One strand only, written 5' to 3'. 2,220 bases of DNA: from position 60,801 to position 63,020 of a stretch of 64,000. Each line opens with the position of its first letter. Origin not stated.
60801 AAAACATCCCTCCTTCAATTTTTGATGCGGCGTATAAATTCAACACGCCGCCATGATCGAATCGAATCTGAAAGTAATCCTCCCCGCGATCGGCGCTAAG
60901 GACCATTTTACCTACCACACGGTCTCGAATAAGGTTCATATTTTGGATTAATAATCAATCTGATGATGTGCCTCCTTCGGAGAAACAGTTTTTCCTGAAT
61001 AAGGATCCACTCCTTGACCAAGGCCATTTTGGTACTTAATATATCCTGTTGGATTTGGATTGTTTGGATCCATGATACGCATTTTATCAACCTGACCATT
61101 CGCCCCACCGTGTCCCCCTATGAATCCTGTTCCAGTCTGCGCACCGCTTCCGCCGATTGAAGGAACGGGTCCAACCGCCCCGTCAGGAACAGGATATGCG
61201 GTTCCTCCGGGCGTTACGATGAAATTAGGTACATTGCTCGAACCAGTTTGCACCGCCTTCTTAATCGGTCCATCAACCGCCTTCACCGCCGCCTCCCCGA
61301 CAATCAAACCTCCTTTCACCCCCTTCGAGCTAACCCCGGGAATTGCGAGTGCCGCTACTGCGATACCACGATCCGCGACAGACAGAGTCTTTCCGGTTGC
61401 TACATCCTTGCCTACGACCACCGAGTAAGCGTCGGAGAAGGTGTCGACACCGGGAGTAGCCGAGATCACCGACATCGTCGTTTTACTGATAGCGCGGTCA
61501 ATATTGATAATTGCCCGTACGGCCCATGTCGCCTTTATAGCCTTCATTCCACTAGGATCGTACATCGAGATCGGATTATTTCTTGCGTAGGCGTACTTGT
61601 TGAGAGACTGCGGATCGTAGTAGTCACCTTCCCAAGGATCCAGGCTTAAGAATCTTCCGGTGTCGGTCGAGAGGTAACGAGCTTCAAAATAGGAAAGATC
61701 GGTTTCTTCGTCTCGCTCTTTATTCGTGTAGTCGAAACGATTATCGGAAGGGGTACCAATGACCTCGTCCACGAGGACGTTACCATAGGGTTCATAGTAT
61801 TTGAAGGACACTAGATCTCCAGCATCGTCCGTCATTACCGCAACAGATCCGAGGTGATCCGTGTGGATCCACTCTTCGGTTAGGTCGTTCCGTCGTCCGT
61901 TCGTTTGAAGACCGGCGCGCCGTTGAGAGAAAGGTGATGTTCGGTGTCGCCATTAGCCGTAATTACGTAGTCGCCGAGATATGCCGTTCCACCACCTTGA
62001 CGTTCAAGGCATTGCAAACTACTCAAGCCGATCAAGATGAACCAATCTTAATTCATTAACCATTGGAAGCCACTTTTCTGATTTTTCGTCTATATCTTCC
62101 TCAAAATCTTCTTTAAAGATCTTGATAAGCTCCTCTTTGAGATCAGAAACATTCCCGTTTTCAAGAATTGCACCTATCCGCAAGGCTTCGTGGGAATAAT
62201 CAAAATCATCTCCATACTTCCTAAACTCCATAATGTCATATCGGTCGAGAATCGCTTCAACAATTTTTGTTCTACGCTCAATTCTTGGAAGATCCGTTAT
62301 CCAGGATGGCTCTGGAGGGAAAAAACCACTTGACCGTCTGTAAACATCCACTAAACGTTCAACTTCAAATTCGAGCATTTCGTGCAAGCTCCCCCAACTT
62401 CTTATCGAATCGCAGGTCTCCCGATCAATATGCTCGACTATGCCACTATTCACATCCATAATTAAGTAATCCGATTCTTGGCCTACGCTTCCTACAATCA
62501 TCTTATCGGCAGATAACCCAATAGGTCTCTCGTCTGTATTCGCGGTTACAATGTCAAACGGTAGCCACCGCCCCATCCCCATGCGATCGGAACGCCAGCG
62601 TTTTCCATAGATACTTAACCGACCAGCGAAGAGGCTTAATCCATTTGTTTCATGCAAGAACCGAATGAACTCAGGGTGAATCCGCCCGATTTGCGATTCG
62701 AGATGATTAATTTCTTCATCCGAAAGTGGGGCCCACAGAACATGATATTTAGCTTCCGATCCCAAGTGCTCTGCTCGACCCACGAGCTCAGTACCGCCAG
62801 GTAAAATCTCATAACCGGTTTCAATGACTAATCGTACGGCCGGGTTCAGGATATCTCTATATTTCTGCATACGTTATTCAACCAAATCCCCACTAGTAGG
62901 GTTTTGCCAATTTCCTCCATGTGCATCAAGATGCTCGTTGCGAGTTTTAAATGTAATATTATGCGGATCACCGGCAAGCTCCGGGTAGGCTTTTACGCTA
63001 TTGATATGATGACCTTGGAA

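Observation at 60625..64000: Tandem orphan RHS C-terminal toxin cassettes with cognate immunity genes (one SUKH/Smi1-type)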

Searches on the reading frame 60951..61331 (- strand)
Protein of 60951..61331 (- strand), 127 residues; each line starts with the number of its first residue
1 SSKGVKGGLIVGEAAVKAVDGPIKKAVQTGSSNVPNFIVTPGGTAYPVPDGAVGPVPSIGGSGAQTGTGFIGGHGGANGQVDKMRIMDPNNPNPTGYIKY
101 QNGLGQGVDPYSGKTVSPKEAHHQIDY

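Call 28: find_homologous_proteins(query=window:60951-61331:-, max_evalue=0.001)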
Query seq(127 aa) (127 aa): 41 proteins with E <= 0.001 among 50 candidates.
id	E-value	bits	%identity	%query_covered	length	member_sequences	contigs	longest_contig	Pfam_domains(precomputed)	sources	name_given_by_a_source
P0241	4.9e-30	123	59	91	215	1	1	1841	-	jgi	jgi:hypothetical protein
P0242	1.1e-27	115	53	88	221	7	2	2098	-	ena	-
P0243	1.2e-26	112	57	91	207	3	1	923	-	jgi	jgi:hypothetical protein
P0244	2.7e-26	110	50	92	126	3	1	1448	-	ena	-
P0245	6.2e-26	109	51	80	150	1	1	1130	-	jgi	-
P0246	9.9e-26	109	57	73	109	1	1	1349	-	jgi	-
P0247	1.7e-25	108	50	94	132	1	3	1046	-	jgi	-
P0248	3.0e-25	107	53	80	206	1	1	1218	PF14449.12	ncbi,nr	ncbi:MAG: hypothetical protein D6706_20430 [Chloroflexi bacterium]|nr:MAG: hypothetical protein D670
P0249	4.9e-25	106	59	72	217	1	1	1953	-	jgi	jgi:hypothetical protein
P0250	1.6e-24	105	55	79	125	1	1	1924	-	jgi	jgi:hypothetical protein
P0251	9.0e-24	102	58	72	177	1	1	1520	-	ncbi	-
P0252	1.6e-23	102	55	78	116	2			-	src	-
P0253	2.6e-23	101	61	71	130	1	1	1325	-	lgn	-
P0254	3.8e-23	100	54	75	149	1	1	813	-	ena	-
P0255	5.5e-23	100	46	98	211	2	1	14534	-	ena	-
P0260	4.6e-21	94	54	76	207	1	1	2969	-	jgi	jgi:uncharacterized protein RhaS with RHS repeats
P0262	6.2e-21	93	56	75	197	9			PF15520.11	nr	nr:polymorphic toxin type 10 domain-containing protein [Leptospira kirschneri]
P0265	1.8e-20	92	52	79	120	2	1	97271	-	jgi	jgi:hypothetical protein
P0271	3.9e-19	87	54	75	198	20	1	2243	PF15520.11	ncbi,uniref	ncbi:polymorphic toxin type 10 domain-containing protein, partial [Leptospira kirschneri]|uniref:pol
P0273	6.1e-18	83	53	72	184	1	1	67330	PF15520.11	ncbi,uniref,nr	ncbi:polymorphic toxin type 10 domain-containing protein (plasmid) [Leptospira noguchii]|uniref:Poly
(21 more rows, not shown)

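Call 30: search_solved_structures(query=window:60951-61331:-, max_evalue=1)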
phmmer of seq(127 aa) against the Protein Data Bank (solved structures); distinct sequences matched with E-value up to 1: 0.

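Call 32: search_protein_families(library=pfam, alignment_id=A3, max_evalue=10)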
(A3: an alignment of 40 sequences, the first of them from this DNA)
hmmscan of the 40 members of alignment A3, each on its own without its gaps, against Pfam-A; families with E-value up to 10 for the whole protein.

A. member 1, seq(127 aa): 0 families

B. families by the number of members that match (of 40 scanned): 13 families
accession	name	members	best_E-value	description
PF14449.11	PT-TG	4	3.9e-09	Pre-toxin TG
PF15520.11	Ntox10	3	7.1e-22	Novel toxin 10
PF08184.16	Cuticle_2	2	0.1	Cuticle protein 7 isoform family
PF24302.1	DUF7484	1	0.0053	Family of unknown function (DUF7484)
PF23969.1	DUF7296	1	0.0064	Domain of unknown function (DUF7296)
PF20487.3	DUF6726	1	0.048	Family of unknown function (DUF6726)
PF07453.19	NUMOD1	1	0.055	NUMOD1 domain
PF05165.17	GCH_III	1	0.12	GTP cyclohydrolase III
PF13430.11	DUF4112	1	0.13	Domain of unknown function (DUF4112)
PF11492.14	Dicistro_VP4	1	0.14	Cricket paralysis virus, VP4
PF00076.28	RRM_1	1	0.19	RNA recognition motif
PF04687.17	Microvir_H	1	0.51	Microvirus H protein (pilot protein)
PF02764.19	Diphtheria_T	1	1.5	Diphtheria toxin, T domain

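Call 33: search_protein_families(library=pfam, proteins=[P0262, P0273, P0248, P0260], max_evalue=0.1)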
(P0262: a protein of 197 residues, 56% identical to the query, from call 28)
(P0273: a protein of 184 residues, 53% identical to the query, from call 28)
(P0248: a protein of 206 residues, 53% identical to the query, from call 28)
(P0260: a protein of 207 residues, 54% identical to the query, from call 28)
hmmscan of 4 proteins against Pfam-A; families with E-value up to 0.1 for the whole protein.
P0262 (197 aa): 1 family
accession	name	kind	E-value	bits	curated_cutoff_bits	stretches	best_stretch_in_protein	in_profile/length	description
PF15520.11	Ntox10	-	5.1e-17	62.8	26.8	1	3-82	1-81/193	Novel toxin 10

P0273 (184 aa): 2 families
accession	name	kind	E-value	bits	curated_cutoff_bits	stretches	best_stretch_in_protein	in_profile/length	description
PF15520.11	Ntox10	-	7.1e-22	78.7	26.8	1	1-68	13-80/193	Novel toxin 10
PF07453.19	NUMOD1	-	0.055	14.2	22.8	1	11-43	5-37/37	NUMOD1 domain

P0248 (206 aa): 1 family
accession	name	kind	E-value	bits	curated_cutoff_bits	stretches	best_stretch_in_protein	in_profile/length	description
PF14449.11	PT-TG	-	3.9e-09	36.8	23.5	1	23-65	16-52/68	Pre-toxin TG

P0260 (207 aa): 0 families

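Call 43: predict_structure(alignment_id=A3)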
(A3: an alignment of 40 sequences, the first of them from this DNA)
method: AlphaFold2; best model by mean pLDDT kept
length: 127 residues; sequences in the alignment: 40
mean_pLDDT: 80.4   pTM: 0.69
mean pLDDT of the five models: 80.4, 80.1, 79.0, 77.6, 77.2
residues with pLDDT >= 90: 80; 70-90: 15; 50-70: 5; < 50: 27
segments of 3 or more residues with pLDDT < 50: 1-20, 25-30
pLDDT, mean of each block of 10 residues (from residue 1): 39 40 49 82 93 92 94 93 94 92 96 93 90
secondary structure, 60 per line:
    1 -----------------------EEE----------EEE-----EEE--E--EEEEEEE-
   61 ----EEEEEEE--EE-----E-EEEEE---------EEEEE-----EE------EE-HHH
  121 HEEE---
elements in order: E24-26 E37-39 E45-47 E53-59 E65-71 E83-87 E97-101 H118-121 E122-124

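Call 47: find_encoding_contigs(protein=P0255, flank=4000, max_places=2)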
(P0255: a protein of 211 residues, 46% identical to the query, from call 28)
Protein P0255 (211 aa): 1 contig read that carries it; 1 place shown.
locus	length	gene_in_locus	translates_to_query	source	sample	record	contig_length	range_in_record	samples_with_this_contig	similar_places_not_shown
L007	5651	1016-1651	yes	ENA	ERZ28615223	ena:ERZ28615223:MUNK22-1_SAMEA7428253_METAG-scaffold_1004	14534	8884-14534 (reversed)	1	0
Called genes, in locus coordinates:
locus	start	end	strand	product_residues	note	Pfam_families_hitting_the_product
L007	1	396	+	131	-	?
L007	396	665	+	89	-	-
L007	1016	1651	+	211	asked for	-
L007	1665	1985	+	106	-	-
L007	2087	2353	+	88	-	-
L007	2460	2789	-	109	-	PF02452:PemK_toxin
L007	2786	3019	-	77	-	-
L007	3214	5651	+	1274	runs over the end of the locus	PF00270:DEAD, PF00271:Helicase_C, PF04408:WHD_HA2 (weak), PF21010:HA2_C, PF07717:OB_NTP_bind, PF11898:DUF3418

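Call 48: find_encoding_contigs(protein=P0265, flank=4000, max_places=2)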
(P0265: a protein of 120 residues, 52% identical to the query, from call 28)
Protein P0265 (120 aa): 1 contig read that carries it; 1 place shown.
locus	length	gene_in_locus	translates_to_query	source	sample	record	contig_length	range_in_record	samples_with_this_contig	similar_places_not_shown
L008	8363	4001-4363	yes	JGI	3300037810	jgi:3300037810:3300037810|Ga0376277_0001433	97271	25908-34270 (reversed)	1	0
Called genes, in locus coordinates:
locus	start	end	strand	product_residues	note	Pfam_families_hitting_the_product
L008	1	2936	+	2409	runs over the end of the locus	PF01841:Transglut_core, PF20148:DUF6531, PF05593:RHS_repeat (weak), PF25023:TEN_YD-shell (weak), PF05593:RHS_repeat, PF25023:TEN_YD-shell (weak), PF05593:RHS_repeat (weak), PF25023:TEN_YD-shell, +2 more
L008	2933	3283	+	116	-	PF22480:DUF6984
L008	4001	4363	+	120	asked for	-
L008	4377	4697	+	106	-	-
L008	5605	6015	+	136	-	-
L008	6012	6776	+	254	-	-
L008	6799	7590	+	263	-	-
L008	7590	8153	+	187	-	-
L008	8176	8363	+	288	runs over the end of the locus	PF01464:SLT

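Call 49: find_encoding_contigs(protein=P0241, flank=4000, max_places=2)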
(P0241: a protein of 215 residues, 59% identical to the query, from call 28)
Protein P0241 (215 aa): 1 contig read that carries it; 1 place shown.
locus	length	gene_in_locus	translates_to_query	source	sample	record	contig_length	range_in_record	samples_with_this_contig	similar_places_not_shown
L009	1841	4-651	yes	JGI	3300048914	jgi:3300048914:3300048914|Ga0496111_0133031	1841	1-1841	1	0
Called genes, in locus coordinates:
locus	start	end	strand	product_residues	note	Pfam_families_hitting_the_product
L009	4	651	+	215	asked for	-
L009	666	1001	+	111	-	-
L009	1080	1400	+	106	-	-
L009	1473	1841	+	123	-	?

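Call 51: fold_search(model_id=the predicted structure, library=pdb)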
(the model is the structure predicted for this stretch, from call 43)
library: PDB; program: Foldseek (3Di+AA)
matches with E <= 10: 268; with E <= 0.001: 0
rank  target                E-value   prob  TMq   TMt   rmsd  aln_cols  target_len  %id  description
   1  8owu_C                4.5e-01  0.89  0.37  0.58   5.1        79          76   18  The crystal structure of the polymorphic toxin PT7(Bc) D37A mutant and its cognate immunity PIM7(Bc) complex (released 2024-06-19)
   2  8owu_B                1.7e+00  0.51  0.35  0.54   5.4        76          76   18  The crystal structure of the polymorphic toxin PT7(Bc) D37A mutant and its cognate immunity PIM7(Bc) complex (released 2024-06-19)
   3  7nvn_n                1.8e+00  0.03  0.14  0.16  14.4        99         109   18  Human TRiC complex in closed state with nanobody and tubulin bound (released 2022-03-02)
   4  4tsc_H                1.9e+00  0.02  0.13  0.10  15.7       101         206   15  Structure of a lysozyme antibody complex (released 2015-07-08)
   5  5g47_A                1.9e+00  0.01  0.13  0.06  17.4        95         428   14  Structure of Gc glycoprotein from severe fever with thrombocytopenia syndrome virus in the trimeric postfusion conform (released 2016-07-06)
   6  7ch5_H                2.0e+00  0.02  0.13  0.10  15.3       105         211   15  Crystal structure of the SARS-CoV-2 S RBD in complex with BD-629 Fab (released 2020-09-16)
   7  7nd3_H                2.1e+00  0.03  0.15  0.16  14.8        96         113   14  EM structure of SARS-CoV-2 Spike glycoprotein in complex with COVOX-40 Fab (released 2021-03-03)
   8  7bek_H                2.1e+00  0.02  0.14  0.09  15.0        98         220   17  Crystal structure of the receptor binding domain of SARS-CoV-2 Spike glycoprotein in complex with COVOX-158 Fab (cryst (released 2021-03-03)
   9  4c1w_A                2.4e+00  0.04  0.17  0.12  13.4       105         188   12  Carbohydrate binding domain from Streptococcus pneumoniae NanA sialidase complexed with 3'-sialyllactose (released 2014-08-27)
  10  7qny_H                2.4e+00  0.02  0.14  0.10  15.1        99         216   16  The receptor binding domain of SARS-CoV-2 spike glycoprotein in complex with COVOX-58 and COVOX-158 Fabs (released 2022-01-19)
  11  8ia0_LA               2.5e+00  0.03  0.18  0.15  10.9       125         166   11  Cryo-EM structure of a Chaetomium thermophilum pre-60S ribosomal subunit - State Puf6 (released 2023-05-17)
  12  7bej_H                2.5e+00  0.02  0.13  0.10  15.8       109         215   15  Crystal structure of the receptor binding domain of SARS-CoV-2 Spike glycoprotein in complex with COVOX-158 Fab (cryst (released 2021-03-03)
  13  9v1i_lD               2.6e+00  0.04  0.17  0.11  11.0        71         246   14  Cryo- EM structure of ribosomal large subunit (LSU) from Entamoeba histolytica at 2.8 angstrom resolution (released 2025-10-08)
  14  7zra_F                2.6e+00  0.03  0.17  0.17  13.0       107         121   15  Crystal structure of E.coli LexA in complex with nanobody NbSOS1(Nb14497) (released 2022-10-26)
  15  7ks9_H                2.8e+00  0.02  0.12  0.14  14.8        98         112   14  Cryo-EM structure of prefusion SARS-CoV-2 spike glycoprotein in complex with 910-30 Fab (released 2021-02-10)
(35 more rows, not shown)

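Call 55: search_solved_structures(query=A3, max_evalue=10, show_alignments=2)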
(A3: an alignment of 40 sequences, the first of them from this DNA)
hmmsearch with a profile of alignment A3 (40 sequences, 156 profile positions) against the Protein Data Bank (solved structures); distinct sequences matched with E-value up to 10: 1.
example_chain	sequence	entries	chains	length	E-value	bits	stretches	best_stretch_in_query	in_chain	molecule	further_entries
4lm8_A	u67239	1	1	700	0.45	14.1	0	36-101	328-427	Extracellular iron oxide respiratory system surface decaheme cytochrome c component MtrC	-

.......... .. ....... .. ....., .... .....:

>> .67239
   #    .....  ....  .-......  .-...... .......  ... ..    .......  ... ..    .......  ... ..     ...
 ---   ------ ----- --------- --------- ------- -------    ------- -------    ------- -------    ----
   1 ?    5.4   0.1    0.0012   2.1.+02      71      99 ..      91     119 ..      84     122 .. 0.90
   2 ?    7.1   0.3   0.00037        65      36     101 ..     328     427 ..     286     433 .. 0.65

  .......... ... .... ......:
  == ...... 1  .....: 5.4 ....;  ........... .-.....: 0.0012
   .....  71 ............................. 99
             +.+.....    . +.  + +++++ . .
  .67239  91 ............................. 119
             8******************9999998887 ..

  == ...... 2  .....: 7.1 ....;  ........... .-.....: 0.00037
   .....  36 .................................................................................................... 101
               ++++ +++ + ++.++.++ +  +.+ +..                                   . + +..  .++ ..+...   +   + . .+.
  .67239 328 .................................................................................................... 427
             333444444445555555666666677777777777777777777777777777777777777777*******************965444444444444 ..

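Call 91: fold_search(model_id=the predicted structure, library=viral)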
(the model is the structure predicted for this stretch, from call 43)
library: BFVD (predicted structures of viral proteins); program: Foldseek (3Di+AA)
matches with E <= 10: 241; with E <= 0.001: 0
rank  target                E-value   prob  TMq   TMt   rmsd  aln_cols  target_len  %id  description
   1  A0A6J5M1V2            1.8e-01  0.12  0.20  0.06  12.1       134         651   14  C1q domain containing protein [uncultured Caudovirales phage]
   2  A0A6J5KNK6            5.8e-01  0.03  0.14  0.07  17.6       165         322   17  Uncharacterized protein [uncultured Caudovirales phage]
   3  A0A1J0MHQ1            7.7e-01  0.06  0.17  0.08  13.8       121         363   19  Long tail fiber protein Gp37 [Klebsiella phage KPV15]
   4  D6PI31                9.6e-01  0.04  0.17  0.07  16.2       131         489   21  (no name in the UniProt tables at hand)
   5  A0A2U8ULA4            1.0e+00  0.07  0.20  0.07  12.5       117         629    8  (no name in the UniProt tables at hand)
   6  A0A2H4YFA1            1.0e+00  0.04  0.16  0.05  14.7       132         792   17  Tail fiber protein [Aeromonas phage Ah1]
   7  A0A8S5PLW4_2          1.1e+00  0.08  0.21  0.04  17.7       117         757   14  Prophage tail endopeptidase domain-containing protein [Siphoviridae sp. ctRcp9]
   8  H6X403                1.1e+00  0.12  0.19  0.17   7.2        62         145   18  Uncharacterized protein [Klebsiella phage vB_KleM_RaK2]
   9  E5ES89                1.1e+00  0.03  0.18  0.09  19.1       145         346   13  (no name in the UniProt tables at hand)
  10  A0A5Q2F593            1.1e+00  0.02  0.15  0.03  19.9       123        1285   12  ADP-ribosyltransferase [Gordonia phage Sixama]
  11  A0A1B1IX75            1.3e+00  0.07  0.21  0.06  12.5       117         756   13  Long tail fiber protein Gp37 [Citrobacter phage vB_CfrM_CfP1]
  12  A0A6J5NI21            1.3e+00  0.02  0.14  0.05  12.3       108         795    8  Intramolecular chaperone auto-processing domain containing protein [uncultured Caudovirales phage]
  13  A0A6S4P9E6            1.4e+00  0.06  0.18  0.09  13.4       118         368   16  Endosialidase [uncultured phage_MedDCM-OCT-S45-C4]
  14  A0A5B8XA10            1.5e+00  0.08  0.21  0.09   9.2        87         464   15  S protein [Browner virus]
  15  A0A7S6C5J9            1.6e+00  0.03  0.17  0.04  19.6       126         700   14  (no name in the UniProt tables at hand)
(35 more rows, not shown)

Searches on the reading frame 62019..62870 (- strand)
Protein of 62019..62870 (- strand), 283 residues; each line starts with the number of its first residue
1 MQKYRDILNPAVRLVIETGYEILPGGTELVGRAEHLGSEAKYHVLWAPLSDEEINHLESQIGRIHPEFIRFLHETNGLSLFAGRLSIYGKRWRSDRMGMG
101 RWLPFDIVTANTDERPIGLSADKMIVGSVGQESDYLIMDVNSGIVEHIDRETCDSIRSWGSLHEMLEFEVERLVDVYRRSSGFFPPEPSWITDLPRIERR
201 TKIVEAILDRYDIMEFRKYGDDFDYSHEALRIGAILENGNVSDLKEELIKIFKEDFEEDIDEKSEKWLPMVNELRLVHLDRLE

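Call 4: search_protein_families(library=pfam, max_evalue=0.1, proteins=[window:62019-62870:-])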
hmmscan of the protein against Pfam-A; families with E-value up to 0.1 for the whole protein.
window:62019-62870:- (283 aa): 1 family
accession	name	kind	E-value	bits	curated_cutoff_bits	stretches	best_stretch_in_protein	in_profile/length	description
PF09346.15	SMI1_KNR4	-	0.00015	22.8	25.4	1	48-166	1-123/125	SMI1 / KNR4 family (SUKH-1)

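Call 6: find_encoding_contigs(protein=window:62019-62870:-, flank=10000, max_places=6)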
Protein window:62019-62870:- (283 aa): 2 contigs read that carry it; 2 places shown.
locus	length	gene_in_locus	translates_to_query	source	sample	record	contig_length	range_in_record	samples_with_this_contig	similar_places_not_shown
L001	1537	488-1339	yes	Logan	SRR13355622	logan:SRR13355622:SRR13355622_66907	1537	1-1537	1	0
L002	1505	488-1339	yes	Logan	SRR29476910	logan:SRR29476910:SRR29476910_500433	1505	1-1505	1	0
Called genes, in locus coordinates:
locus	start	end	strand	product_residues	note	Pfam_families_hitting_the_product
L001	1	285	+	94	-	?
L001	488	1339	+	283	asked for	-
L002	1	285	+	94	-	?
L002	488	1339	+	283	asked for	-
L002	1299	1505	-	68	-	?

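Call 16: search_protein_families(library=ncbifam, max_evalue=0.01, proteins=[window:62019-62870:-])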
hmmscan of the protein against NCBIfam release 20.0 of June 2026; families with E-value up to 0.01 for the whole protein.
window:62019-62870:- (283 aa): 1 family
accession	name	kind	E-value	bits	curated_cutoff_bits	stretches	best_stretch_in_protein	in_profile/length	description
NF038335.1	YPO0640_fam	subfamily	0.0011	18.8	55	1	31-168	6-144/150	YrhA family protein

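Call 29: search_solved_structures(query=window:62019-62870:-, max_evalue=1)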
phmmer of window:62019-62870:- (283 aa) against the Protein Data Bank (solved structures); distinct sequences matched with E-value up to 1: 0.

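Call 66: predict_structure(protein=window:62019-62870:-)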
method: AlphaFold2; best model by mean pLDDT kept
length: 283 residues; sequences in the alignment: 1
mean_pLDDT: 36.8   pTM: 0.21
mean pLDDT of the five models: 36.8, 36.6, 34.8, 34.2, 34.0
residues with pLDDT >= 90: 0; 70-90: 0; 50-70: 14; < 50: 269
segments of 3 or more residues with pLDDT < 50: 1-50, 56-72, 74-148, 151-188, 190-192, 194-242, 251-253, 255-283
pLDDT, mean of each block of 10 residues (from residue 1): 31 34 29 29 34 47 39 42 33 30 26 28 38 44 44 38 28 36 40 44 46 33 36 38 48 45 41 33 26
secondary structure, 60 per line:
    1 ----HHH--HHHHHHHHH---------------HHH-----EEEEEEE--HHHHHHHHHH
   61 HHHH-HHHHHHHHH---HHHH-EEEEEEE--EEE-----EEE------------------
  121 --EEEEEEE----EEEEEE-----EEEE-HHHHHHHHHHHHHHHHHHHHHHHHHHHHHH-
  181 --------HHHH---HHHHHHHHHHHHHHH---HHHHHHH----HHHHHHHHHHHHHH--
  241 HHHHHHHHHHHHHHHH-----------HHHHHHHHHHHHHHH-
elements in order: H10-18 E42-48 H51-64 H66-74 H78-81 E83-89 E92-94 E100-102 E123-129 E134-139 E145-148 H150-179 H189-192 H196-210 H214-220 H225-238 H241-256 H268-282
